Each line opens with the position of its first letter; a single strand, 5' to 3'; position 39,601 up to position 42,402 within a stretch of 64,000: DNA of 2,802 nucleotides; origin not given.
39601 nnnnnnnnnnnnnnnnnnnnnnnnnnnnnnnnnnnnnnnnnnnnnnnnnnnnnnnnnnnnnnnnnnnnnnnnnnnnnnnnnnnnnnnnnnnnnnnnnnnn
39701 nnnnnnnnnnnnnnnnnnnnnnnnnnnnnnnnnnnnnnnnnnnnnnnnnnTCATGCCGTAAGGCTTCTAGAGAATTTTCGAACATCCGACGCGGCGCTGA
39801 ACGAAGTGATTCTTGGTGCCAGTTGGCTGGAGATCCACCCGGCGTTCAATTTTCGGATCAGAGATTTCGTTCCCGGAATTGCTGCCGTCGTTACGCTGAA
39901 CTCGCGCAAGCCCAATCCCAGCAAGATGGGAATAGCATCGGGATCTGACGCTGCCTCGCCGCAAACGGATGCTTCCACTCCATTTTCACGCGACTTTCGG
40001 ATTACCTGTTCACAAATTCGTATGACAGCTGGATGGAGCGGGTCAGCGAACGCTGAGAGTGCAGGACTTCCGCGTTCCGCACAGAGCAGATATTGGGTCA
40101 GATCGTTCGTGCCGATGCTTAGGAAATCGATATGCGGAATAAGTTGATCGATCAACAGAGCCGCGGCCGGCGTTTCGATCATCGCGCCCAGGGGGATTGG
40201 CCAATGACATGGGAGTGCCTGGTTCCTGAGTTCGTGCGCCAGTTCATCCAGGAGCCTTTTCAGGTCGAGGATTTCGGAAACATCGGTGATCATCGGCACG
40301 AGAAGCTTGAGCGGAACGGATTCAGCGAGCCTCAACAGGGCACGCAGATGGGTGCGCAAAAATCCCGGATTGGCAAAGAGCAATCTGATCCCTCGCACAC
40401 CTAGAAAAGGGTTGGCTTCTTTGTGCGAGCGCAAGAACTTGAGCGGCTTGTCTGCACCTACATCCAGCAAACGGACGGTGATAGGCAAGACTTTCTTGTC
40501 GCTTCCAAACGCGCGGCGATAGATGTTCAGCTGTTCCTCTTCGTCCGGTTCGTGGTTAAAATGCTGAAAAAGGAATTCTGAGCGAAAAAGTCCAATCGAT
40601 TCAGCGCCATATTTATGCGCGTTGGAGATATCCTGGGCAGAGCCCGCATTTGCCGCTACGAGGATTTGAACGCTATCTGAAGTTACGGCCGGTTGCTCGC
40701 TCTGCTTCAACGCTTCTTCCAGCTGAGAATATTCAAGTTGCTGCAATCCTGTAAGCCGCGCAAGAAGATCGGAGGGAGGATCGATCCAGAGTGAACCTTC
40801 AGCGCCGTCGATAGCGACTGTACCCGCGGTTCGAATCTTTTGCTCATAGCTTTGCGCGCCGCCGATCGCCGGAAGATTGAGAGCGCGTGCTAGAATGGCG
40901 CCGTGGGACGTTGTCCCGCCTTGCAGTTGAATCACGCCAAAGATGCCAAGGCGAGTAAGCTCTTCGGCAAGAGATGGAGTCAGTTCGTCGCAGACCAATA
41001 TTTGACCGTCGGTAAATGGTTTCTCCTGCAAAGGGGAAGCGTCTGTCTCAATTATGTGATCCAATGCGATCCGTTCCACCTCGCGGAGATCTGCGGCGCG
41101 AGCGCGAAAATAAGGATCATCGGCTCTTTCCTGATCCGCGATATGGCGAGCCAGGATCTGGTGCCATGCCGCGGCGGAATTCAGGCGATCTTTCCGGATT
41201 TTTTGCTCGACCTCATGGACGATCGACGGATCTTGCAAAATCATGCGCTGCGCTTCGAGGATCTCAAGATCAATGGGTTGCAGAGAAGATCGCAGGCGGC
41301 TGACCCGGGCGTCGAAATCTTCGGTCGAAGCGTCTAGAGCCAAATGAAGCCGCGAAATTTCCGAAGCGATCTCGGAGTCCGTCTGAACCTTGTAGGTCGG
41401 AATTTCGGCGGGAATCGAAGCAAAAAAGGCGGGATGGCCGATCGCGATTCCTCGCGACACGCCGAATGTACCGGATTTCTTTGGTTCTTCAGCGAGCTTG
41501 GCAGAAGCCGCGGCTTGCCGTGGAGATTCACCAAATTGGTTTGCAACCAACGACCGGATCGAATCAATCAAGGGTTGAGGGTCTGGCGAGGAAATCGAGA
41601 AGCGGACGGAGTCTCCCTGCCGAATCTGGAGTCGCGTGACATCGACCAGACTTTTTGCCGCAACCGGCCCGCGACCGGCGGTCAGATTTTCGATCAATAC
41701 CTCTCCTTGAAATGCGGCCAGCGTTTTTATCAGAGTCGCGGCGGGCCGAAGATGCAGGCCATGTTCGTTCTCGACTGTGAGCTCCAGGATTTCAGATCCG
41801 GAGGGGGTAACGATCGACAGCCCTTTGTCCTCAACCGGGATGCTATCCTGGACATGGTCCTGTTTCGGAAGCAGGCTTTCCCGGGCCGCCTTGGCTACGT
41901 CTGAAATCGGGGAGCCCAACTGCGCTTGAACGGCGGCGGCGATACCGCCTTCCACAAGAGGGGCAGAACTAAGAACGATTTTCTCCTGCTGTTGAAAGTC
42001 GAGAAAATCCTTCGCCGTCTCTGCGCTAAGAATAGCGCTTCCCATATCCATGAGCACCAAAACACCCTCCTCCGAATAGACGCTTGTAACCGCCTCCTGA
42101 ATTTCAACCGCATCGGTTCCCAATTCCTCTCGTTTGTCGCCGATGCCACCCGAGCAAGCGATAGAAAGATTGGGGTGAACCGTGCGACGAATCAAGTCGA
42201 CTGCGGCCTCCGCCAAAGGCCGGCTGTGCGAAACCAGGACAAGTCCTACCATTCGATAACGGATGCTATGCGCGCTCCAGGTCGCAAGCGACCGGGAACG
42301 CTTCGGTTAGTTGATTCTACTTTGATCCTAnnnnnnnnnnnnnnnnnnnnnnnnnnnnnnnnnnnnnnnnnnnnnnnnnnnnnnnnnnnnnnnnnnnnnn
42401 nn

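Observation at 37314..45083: Self-sufficient DHA-kinase operon: tetR, then dhaK-dhaL-dhaM(EIIA-HPr-full EI)-glpK2-orphan SBP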

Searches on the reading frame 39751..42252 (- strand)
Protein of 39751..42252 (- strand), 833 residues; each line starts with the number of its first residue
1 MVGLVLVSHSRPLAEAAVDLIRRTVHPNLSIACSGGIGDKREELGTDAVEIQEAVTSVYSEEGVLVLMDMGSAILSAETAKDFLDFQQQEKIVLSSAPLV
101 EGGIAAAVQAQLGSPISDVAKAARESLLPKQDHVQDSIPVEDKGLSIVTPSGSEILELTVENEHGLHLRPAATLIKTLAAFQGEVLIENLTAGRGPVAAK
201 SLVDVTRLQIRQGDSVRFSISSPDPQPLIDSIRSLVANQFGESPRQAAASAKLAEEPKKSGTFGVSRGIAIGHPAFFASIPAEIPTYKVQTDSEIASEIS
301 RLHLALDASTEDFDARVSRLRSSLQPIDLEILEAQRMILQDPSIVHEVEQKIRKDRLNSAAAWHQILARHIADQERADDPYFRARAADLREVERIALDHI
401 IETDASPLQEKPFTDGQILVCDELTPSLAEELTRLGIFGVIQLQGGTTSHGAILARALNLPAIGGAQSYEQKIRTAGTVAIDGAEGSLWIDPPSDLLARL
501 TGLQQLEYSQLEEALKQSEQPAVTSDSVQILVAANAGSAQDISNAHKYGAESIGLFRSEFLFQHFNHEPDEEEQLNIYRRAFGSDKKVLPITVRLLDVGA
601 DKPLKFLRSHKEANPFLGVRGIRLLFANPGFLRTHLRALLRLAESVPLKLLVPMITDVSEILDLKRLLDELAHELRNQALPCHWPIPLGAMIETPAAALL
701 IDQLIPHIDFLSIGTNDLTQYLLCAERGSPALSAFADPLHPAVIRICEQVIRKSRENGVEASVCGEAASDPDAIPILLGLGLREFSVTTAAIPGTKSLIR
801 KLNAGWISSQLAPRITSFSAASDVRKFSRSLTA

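Call 3: search_protein_families(library=pfam, proteins=[window:39751-42252:-])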
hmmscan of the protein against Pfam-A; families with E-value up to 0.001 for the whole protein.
window:39751-42252:- (833 aa): 5 families
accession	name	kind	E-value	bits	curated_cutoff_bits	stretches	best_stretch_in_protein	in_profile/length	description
PF02896.24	PEP-utilizers_C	-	3.5e-91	305.8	22.8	1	515-803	5-292/293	PEP-utilising enzyme, PEP-binding domain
PF05524.18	PEP-utilisers_N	-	4e-23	82.3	24.4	1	264-385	4-121/121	PEP-utilising enzyme, N-terminal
PF03610.21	EIIA-man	-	6.2e-21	75.1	21.4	1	3-115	1-111/116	PTS system fructose IIA component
PF00391.29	PEP-utilizers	-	7.9e-17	61.1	23.1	1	414-486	2-72/72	PEP-utilising enzyme, mobile domain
PF00381.24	PTS-HPr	-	1.4e-16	60.7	23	1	157-237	4-80/81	PTS HPr component phosphorylation site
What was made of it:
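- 41542..41784 (-): dhaM, HPr-like domain (residues 157-237; His167, Ser201). PF00381 1e-16 (call 3).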

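Call 4: search_protein_families(library=ncbifam, proteins=[window:39751-42252:-])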
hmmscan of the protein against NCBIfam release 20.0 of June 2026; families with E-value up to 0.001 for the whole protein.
window:39751-42252:- (833 aa): 26 families (the best 25 are shown)
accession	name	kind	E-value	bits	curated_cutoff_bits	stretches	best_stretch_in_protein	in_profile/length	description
TIGR01417.1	PTS_I_fam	equivalog_domain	6.1e-133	444.2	341.7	1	264-827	5-563/565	phosphoenolpyruvate--protein phosphotransferase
NF008382.0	PRK11177.1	equivalog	8e-112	374.7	824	1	265-823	7-560/575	phosphoenolpyruvate-protein phosphotransferase PtsI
NF008283.0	PRK11061.1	equivalog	7.7e-98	328.6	583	1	262-828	173-731/748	phosphoenolpyruvate--protein phosphotransferase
NF008478.1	PRK11377.1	equivalog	8.4e-87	292.1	520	1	1-489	1-471/473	dihydroxyacetone kinase phosphoryl donor subunit DhaM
NF005057.0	PRK06464.1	equivalog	9e-49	166.2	598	2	590-804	572-790/798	phosphoenolpyruvate synthase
TIGR01418.1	PEP_synth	equivalog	3e-45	154.8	739.75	2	590-799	566-779/784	pyruvate, water dikinase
TIGR02364.1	dha_pts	equivalog_domain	1.5e-33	115.8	98.25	1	2-126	1-124/125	dihydroxyacetone kinase phosphoryl donor subunit DhaM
TIGR01828.1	pyru_phos_dikin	equivalog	2.6e-32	111.7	843.45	2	607-793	647-854/865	pyruvate, phosphate dikinase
NF008319.0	PRK11109.1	equivalog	1.3e-15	57.6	302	1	157-243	289-375/376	fused PTS fructose transporter subunit IIA/HPr protein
NF010351.0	PRK13779.1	equivalog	1.7e-15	56.8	766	1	150-244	287-381/503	bifunctional PTS system fructose-specific transporter subunit IIA/HPr protein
NF041319.1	PTS-HPr_Halo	equivalog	6.1e-13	49.1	140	1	158-235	5-82/87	phosphocarrier protein HPr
TIGR01003.1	PTS_HPr_family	subfamily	7e-12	45.2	47.9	1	157-236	5-81/82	HPr family phosphocarrier protein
NF006151.0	PRK08296.1-3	equivalog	1.5e-09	36.9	693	1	413-488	527-600/604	hypothetical protein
NF006153.0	PRK08296.1-5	subfamily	1.9e-08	33.2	578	1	414-488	531-603/608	hypothetical protein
NF008104.0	PRK10850.1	equivalog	3.6e-06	27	153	1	157-237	5-82/85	phosphocarrier protein Hpr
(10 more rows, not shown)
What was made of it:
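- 41908..42252 (-): dhaM, EIIA(Man)-like domain (residues 1-115; His9). PF03610 6e-21; TIGR02364 115.8 against 98.25 (calls 3, 4).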
